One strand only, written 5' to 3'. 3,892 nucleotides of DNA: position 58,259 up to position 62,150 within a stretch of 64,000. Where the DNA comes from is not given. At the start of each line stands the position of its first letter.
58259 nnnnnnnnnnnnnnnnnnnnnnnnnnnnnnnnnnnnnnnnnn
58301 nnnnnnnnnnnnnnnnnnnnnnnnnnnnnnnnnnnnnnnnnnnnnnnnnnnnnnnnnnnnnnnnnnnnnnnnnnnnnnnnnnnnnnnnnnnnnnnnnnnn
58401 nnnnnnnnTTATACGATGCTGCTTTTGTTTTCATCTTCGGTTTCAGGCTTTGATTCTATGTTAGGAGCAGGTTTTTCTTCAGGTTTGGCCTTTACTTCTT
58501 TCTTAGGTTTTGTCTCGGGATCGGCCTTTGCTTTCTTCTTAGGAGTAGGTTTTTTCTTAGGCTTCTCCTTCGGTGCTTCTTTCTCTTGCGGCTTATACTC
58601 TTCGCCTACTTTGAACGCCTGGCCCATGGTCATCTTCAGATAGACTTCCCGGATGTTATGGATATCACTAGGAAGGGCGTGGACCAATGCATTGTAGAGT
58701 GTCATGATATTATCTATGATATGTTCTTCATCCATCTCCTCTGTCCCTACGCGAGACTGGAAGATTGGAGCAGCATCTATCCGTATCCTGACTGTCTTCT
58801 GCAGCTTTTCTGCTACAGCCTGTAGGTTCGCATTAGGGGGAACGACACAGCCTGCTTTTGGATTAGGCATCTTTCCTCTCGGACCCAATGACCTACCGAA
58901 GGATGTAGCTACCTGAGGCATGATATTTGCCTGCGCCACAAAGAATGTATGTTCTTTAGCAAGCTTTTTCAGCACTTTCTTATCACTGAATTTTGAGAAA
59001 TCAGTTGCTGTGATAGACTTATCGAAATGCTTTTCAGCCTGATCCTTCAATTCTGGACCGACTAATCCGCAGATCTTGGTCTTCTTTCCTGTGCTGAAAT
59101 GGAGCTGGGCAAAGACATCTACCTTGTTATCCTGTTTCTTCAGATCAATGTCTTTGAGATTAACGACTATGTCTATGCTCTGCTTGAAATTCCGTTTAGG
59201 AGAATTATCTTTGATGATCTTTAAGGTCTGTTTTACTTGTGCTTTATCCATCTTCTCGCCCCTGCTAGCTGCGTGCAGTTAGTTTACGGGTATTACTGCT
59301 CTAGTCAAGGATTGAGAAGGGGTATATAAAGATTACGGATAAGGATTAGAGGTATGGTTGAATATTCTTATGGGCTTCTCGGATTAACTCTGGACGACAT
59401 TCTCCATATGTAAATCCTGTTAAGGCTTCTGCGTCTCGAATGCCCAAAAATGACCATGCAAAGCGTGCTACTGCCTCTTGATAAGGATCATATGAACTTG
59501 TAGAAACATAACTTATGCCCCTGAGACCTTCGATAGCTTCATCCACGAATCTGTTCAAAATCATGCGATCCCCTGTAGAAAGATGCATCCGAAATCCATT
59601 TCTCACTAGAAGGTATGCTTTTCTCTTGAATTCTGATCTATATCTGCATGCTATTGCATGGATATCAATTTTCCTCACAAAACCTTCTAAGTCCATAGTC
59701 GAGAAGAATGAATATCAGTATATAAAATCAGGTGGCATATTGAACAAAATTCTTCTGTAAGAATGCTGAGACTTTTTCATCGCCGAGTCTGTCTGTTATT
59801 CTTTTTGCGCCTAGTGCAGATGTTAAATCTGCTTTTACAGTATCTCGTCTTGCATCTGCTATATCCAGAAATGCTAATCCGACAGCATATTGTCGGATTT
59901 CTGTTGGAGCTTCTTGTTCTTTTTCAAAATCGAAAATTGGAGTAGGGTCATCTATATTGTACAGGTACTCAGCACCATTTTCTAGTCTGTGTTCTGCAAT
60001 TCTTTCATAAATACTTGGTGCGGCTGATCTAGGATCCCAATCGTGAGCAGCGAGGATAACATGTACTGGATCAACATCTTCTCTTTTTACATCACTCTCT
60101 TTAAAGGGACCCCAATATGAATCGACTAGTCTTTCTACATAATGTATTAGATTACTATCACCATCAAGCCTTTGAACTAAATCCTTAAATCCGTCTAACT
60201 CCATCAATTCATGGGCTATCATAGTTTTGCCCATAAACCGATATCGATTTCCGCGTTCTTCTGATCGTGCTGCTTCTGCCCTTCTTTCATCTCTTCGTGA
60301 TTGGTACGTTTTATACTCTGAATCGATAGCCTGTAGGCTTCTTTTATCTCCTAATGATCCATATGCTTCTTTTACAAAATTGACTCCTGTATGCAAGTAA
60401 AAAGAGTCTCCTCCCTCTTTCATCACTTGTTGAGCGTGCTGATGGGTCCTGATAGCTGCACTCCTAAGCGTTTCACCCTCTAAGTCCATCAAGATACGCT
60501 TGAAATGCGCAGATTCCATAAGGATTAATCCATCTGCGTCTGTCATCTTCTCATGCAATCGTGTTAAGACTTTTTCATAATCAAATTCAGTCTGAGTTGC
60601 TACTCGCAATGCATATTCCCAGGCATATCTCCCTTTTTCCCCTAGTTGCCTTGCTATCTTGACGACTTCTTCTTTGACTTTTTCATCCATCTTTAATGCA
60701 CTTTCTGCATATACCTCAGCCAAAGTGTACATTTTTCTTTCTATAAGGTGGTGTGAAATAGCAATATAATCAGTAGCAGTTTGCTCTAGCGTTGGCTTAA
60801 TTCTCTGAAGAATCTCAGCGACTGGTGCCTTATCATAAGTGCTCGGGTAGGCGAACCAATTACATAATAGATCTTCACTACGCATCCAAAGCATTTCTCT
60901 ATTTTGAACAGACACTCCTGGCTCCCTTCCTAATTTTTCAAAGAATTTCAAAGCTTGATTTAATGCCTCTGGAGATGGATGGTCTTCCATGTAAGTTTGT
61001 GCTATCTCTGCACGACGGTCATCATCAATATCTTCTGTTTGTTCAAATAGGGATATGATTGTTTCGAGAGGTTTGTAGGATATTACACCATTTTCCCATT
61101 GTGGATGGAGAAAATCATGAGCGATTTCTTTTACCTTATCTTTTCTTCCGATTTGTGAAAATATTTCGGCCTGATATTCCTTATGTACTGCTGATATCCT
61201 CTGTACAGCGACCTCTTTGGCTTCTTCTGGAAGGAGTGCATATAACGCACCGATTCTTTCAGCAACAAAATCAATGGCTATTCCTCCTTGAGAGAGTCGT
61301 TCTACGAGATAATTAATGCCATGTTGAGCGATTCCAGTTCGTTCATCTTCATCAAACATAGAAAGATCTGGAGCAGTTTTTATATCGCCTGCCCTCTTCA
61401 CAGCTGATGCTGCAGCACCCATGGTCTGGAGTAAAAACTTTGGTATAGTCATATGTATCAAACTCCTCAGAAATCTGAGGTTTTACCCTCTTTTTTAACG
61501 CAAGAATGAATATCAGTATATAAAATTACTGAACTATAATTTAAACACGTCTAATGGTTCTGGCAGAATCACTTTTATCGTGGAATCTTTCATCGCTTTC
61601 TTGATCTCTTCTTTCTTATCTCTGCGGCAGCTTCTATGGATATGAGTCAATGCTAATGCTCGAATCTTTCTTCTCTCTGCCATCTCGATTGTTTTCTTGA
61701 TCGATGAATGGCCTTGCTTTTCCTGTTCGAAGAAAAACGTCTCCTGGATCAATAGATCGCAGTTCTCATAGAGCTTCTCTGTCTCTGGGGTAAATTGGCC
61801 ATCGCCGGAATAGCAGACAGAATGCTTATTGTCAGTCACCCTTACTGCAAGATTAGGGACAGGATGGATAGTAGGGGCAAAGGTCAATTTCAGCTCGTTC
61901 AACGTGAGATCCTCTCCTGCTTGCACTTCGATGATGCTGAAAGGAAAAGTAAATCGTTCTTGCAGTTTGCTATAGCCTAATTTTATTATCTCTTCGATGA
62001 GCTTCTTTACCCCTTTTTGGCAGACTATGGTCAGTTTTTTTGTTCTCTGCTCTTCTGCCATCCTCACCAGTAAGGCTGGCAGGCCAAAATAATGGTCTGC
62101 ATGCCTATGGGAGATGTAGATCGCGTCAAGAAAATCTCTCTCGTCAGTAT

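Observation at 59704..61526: Exact 25-nt TATA-bearing element duplicated in front of two consecutive unknown genes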

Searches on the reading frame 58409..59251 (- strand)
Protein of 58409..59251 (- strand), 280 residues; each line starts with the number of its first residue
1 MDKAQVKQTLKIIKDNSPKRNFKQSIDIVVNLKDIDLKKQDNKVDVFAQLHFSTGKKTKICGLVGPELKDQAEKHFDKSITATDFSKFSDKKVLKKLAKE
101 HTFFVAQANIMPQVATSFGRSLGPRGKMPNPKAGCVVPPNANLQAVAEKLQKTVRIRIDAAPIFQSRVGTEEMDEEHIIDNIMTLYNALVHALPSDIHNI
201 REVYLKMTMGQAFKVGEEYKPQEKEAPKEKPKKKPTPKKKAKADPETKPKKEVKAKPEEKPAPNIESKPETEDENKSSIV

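Call 7: search_protein_families(library=pfam, proteins=[window:58409-59251:-], max_evalue=0.01)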
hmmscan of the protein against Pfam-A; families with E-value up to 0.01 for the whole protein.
window:58409-59251:- (280 aa): 1 family
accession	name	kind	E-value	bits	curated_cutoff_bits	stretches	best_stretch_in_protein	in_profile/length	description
PF00687.26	Ribosomal_L1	-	6.6e-42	143.8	32.2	1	17-210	5-197/198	Ribosomal protein L1p/L10e family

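Call 21: find_homologous_proteins(query=window:58409-59251:-)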
Query window:58409-59251:- (280 aa): 2135 proteins with E <= 0.001 among 3775 candidates; the best 120 are listed.
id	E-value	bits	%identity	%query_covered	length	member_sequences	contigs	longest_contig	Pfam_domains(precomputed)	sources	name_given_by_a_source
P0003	3.1e-176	602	100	100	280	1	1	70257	PF00687.27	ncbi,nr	ncbi:50S ribosomal protein L1 [Candidatus Woesearchaeota archaeon]|nr:50S ribosomal protein L1 [Cand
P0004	1.8e-108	380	72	80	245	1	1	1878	PF00687.27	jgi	jgi:large subunit ribosomal protein L1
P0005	1.0e-106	374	71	80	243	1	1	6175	PF00687.27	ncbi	-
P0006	6.1e-104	365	72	78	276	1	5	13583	PF00687.27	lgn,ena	-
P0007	5.3e-103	362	65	83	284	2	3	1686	PF00687.27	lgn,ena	-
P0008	6.1e-103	362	68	82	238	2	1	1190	PF00687.27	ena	-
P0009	1.0e-102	361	63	91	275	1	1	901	PF00687.27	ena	-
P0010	1.1e-100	355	59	84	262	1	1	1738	PF00687.27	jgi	jgi:large subunit ribosomal protein L1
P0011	3.1e-100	353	64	84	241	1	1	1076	PF00687.27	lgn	-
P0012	3.8e-100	353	66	83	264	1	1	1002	PF00687.27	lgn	-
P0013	1.7e-99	351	68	83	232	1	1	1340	PF00687.27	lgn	-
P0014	5.2e-99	349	69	78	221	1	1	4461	PF00687.27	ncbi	-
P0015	1.4e-98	348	65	84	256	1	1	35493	PF00687.27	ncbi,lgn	-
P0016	2.6e-98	347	68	78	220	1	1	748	PF00687.27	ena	-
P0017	9.7e-98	345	63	88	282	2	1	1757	PF00687.27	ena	-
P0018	1.3e-96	341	63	78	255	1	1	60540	PF00687.27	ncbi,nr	ncbi:50S ribosomal protein L1 [Candidatus Woesearchaeota archaeon]|nr:50S ribosomal protein L1 [Cand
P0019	6.3e-91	323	64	78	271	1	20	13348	PF00687.27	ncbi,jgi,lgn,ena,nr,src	ncbi:50S ribosomal protein L1 [Candidatus Woesearchaeota archaeon]|nr:50S ribosomal protein L1 [Cand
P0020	1.3e-90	322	59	77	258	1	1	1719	PF00687.27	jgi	jgi:large subunit ribosomal protein L1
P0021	4.3e-89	317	63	78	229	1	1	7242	PF00687.27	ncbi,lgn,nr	ncbi:MAG: 50S ribosomal protein L1 [Nanoarchaeota archaeon]|nr:50S ribosomal protein L1 [Nanoarchaeo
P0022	2.0e-88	314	56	90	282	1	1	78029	PF00687.27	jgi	jgi:large subunit ribosomal protein L1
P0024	2.3e-86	308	58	85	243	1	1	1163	PF00687.27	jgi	jgi:large subunit ribosomal protein L1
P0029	1.6e-85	305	59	83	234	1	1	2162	PF00687.27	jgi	jgi:large subunit ribosomal protein L1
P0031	2.2e-85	304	59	77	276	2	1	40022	PF00687.27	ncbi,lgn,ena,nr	ncbi:MAG: 50S ribosomal protein L1 [Nanoarchaeota archaeon]|nr:50S ribosomal protein L1 [Nanoarchaeo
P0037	4.5e-84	300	57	79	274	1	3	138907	PF00687.27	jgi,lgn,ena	jgi:large subunit ribosomal protein L1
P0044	2.4e-83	298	59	77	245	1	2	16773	PF00687.27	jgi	jgi:large subunit ribosomal protein L1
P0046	6.9e-83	296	57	84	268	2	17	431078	PF00687.27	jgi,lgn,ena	jgi:large subunit ribosomal protein L1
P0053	2.2e-82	295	59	77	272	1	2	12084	PF00687.27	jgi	jgi:large subunit ribosomal protein L1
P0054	2.4e-82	295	51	99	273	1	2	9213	PF00687.27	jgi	jgi:large subunit ribosomal protein L1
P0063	1.1e-81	292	51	93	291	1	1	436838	PF00687.27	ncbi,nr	ncbi:50S ribosomal protein L1 [Candidatus Woesearchaeota archaeon]|nr:50S ribosomal protein L1 [Cand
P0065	3.1e-81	291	54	90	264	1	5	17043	PF00687.27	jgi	jgi:large subunit ribosomal protein L1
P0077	3.7e-80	287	59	75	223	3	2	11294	PF00687.27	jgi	jgi:large subunit ribosomal protein L1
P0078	4.3e-80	287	52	93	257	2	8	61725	PF00687.27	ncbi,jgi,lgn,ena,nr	ncbi:MAG: 50S ribosomal protein L1 [Candidatus Woesearchaeota archaeon]|jgi:large subunit ribosomal 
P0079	5.2e-80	287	56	77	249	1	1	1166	PF00687.27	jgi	jgi:large subunit ribosomal protein L1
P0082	1.1e-79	286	55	78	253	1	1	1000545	PF00687.27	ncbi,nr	ncbi:50S ribosomal protein L1 [Candidatus Woesearchaeota archaeon B3_Woes]|nr:MAG: 50S ribosomal pro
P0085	2.2e-79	285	54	80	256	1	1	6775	PF00687.27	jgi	jgi:large subunit ribosomal protein L1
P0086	2.3e-79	285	56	83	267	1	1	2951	PF00687.27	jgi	jgi:large subunit ribosomal protein L1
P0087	2.7e-79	285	55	82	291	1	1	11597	PF00687.27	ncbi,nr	ncbi:50S ribosomal protein L1 [Candidatus Woesearchaeota archaeon]|nr:50S ribosomal protein L1 [Cand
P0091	4.9e-79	284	56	77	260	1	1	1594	PF00687.27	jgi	jgi:large subunit ribosomal protein L1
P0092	5.4e-79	284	57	77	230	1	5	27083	PF00687.27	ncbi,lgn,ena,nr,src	ncbi:50S ribosomal protein L1 [Candidatus Woesearchaeota archaeon]|nr:50S ribosomal protein L1 [Cand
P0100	1.6e-78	282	55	77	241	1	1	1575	PF00687.27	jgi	jgi:large subunit ribosomal protein L1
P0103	1.8e-78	282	50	93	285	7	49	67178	PF00687.27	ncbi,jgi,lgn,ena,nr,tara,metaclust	ncbi:MAG: 50S ribosomal protein L1 [Candidatus Woesearchaeota archaeon]|jgi:large subunit ribosomal 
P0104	2.0e-78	282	50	93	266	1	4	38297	PF00687.27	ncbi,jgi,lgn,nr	ncbi:50S ribosomal protein L1 [Candidatus Woesearchaeota archaeon]|nr:50S ribosomal protein L1 [Cand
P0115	8.9e-78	280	59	77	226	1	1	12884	PF00687.27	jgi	jgi:large subunit ribosomal protein L1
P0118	1.3e-77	279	55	77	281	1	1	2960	PF00687.27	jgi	jgi:large subunit ribosomal protein L1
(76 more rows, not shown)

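Call 22: find_encoding_contigs(protein=P0003, flank=10000, max_places=2)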
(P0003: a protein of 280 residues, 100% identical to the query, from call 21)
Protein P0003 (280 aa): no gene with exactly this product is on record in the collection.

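Call 23: find_encoding_contigs(protein=P0006, flank=8000, max_places=3)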
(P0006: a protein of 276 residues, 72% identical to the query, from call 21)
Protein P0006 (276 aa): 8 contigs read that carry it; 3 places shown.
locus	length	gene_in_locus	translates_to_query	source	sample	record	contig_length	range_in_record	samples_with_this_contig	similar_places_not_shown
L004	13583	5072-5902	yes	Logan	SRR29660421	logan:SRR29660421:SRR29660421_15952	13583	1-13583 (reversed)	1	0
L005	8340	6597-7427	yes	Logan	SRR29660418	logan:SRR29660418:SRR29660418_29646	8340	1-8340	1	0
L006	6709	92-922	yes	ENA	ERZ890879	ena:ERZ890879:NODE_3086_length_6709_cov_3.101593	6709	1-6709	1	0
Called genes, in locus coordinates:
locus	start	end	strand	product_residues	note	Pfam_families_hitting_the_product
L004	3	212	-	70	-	?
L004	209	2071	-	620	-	PF13292:DXP_synthase_N, PF00456:Transketolase_N (weak), PF00676:E1_dh (weak), PF02775:TPP_enzyme_C (weak), PF02779:Transket_pyr, PF02780:Transketolase_C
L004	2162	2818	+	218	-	PF01841:Transglut_core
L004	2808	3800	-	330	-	PF01047:MarR (faint), PF12802:MarR_2 (weak), PF13412:HTH_24, PF13404:HTH_AsnC-type, PF13412:HTH_24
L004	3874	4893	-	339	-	PF10017:Methyltransf_33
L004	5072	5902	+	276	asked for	PF00687:Ribosomal_L1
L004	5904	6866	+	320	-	PF00466:Ribosomal_L10, PF17777:RL10P_insert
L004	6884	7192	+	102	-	-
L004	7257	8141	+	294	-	-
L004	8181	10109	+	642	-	PF00330:Aconitase, PF00694:Aconitase_C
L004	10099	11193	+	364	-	PF00180:Iso_dh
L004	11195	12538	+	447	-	PF00285:Citrate_synt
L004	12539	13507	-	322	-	PF02424:ApbE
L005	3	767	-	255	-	?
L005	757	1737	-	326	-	PF27245:AF_0692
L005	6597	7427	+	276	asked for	PF00687:Ribosomal_L1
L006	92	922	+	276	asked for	PF00687:Ribosomal_L1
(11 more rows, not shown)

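Call 24: find_encoding_contigs(protein=P0005, flank=8000, max_places=2)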
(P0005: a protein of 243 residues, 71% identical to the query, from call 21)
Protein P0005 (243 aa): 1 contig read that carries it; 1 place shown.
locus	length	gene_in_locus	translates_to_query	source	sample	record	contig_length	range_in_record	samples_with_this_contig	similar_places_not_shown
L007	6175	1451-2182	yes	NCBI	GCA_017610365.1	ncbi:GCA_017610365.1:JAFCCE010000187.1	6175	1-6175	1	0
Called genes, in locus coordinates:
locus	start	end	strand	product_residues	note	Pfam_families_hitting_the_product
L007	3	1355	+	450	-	?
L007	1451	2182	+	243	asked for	PF00687:Ribosomal_L1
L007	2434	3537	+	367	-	-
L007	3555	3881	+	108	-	-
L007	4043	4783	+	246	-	-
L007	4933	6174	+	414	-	?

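Call 37: find_encoding_contigs(protein=P0015, flank=8000, max_places=1)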
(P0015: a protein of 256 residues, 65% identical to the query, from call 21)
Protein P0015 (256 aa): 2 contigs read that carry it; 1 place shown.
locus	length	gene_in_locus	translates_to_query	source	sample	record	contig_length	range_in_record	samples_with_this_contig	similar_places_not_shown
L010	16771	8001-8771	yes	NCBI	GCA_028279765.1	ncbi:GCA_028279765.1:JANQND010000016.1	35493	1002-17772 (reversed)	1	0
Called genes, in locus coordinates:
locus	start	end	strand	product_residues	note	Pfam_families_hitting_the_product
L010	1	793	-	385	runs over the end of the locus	PF01128:IspD, PF12804:NTP_transf_3, PF02542:YgbB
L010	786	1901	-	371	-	PF02670:DXP_reductoisom, PF08436:DXP_redisom_C, PF13288:DXPR_C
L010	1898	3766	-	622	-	PF13292:DXP_synthase_N, PF00456:Transketolase_N, PF00676:E1_dh (weak), PF02775:TPP_enzyme_C (faint), PF02779:Transket_pyr, PF02780:Transketolase_C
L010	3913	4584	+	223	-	PF01841:Transglut_core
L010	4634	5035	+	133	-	PF07681:DoxX (weak)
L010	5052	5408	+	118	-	PF13564:DoxX_2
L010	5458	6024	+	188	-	PF13347:MFS_2 (weak), PF07690:MFS_1, PF05977:MFS_3 (weak)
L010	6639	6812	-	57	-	-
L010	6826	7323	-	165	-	-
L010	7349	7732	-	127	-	-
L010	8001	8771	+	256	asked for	PF00687:Ribosomal_L1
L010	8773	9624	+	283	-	PF00466:Ribosomal_L10, PF17777:RL10P_insert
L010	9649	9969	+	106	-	PF00428:Ribosomal_60s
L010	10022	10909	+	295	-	-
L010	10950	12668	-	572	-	PF00391:PEP-utilizers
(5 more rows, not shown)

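Call 38: find_encoding_contigs(protein=P0018, flank=8000, max_places=1)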
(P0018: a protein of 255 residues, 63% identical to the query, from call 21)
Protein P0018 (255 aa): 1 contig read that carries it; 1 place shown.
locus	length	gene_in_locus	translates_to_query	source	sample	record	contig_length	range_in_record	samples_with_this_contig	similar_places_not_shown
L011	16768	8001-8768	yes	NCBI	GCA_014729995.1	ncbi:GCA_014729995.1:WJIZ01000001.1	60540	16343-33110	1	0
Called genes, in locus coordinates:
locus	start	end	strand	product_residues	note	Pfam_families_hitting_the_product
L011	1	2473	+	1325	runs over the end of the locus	PF00932:LTD, PF11617:Cu-binding_MopE, PF00200:Disintegrin (weak), PF11617:Cu-binding_MopE (weak), PF18911:PKD_4 (weak), PF22352:K319L-like_PKD (faint), PF18911:PKD_4, PF00801:PKD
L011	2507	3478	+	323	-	-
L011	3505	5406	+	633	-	-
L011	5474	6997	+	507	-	PF01663:Phosphodiest (faint), PF01676:Metalloenzyme, PF06415:iPGM_N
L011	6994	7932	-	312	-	PF00480:ROK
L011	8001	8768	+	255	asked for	PF00687:Ribosomal_L1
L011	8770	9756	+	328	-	PF00466:Ribosomal_L10, PF17777:RL10P_insert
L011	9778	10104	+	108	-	-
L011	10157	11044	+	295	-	-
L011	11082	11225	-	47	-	-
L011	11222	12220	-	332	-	PF02424:ApbE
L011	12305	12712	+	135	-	PF11969:DcpS_C, PF01230:HIT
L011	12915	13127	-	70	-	-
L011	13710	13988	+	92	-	-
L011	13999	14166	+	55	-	-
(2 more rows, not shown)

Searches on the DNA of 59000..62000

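Call 55: search_rna_families(source=window, start=59000, end=62000, threshold=evalue, max_evalue=1)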
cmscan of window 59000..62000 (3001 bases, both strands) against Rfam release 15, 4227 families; matches with E-value up to 1: 0.
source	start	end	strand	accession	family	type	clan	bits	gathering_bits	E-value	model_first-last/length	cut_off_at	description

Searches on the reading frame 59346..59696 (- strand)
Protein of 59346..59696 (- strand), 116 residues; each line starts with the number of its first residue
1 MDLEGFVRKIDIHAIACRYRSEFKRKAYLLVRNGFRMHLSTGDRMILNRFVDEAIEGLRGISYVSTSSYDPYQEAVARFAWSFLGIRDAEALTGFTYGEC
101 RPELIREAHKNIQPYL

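Call 7: search_protein_families(library=pfam, proteins=[window:59346-59696:-], max_evalue=0.01)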
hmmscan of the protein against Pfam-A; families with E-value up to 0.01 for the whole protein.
window:59346-59696:- (116 aa): 0 families

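Call 11: find_homologous_proteins(query=window:59346-59696:-)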
Query window:59346-59696:- (116 aa): 1 proteins with E <= 0.001 among 59 candidates.
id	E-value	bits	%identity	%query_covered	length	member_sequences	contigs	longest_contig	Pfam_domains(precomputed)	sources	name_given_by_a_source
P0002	4.0e-72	257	100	100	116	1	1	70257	-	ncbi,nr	ncbi:hypothetical protein GOV09_05635 [Candidatus Woesearchaeota archaeon]|nr:hypothetical protein [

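Call 28: search_protein_families(library=pfam, proteins=[window:59346-59696:-], max_evalue=5)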
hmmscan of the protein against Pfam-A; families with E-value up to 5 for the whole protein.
window:59346-59696:- (116 aa): 0 families

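Call 50: predict_structure(protein=window:59346-59696:-)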
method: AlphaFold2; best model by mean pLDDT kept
length: 116 residues; sequences in the alignment: 1
mean_pLDDT: 43.7   pTM: 0.33
mean pLDDT of the five models: 43.7, 42.2, 40.4, 37.9, 36.4
residues with pLDDT >= 90: 0; 70-90: 0; 50-70: 30; < 50: 86
segments of 3 or more residues with pLDDT < 50: 1-21, 34-37, 56-116
pLDDT, mean of each block of 10 residues (from residue 1): 33 35 53 50 58 50 37 47 39 34 45 41
secondary structure, 60 per line:
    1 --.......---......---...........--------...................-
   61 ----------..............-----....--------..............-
elements in order: H3-9 H13-18 H22-32 H41-59 H71-84 H90-93 H102-115

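Call 51: search_protein_families(library=phrogs, proteins=[window:59346-59696:-], max_evalue=0.1)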
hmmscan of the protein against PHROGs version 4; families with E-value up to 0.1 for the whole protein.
window:59346-59696:- (116 aa): 2 families
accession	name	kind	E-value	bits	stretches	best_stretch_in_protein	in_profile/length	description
phrog_36084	-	unknown function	0.013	16.6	1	31-70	25-64/125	-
phrog_24966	-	unknown function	0.017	15.9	1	17-84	65-130/197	-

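Call 52: search_protein_families(library=padloc, proteins=[window:59346-59696:-], max_evalue=0.1)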
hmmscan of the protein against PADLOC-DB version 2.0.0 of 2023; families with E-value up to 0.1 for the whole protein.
window:59346-59696:- (116 aa): 0 families

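Call 69: search_protein_families(library=ncbifam, proteins=[window:59346-59696:-], max_evalue=0.01)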
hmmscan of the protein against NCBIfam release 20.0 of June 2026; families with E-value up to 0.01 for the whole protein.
window:59346-59696:- (116 aa): 0 families

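Call 77: search_dna_similar(query=window:59346-59696:-, collection=phages, mode=protein, max_evalue=0.01, max_rows=5)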
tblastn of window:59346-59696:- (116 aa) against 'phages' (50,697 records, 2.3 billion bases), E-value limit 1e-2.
No match.

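Call 83: search_solved_structures(query=window:59346-59696:-, max_evalue=1)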
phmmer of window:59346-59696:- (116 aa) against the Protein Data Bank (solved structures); distinct sequences matched with E-value up to 1: 0.
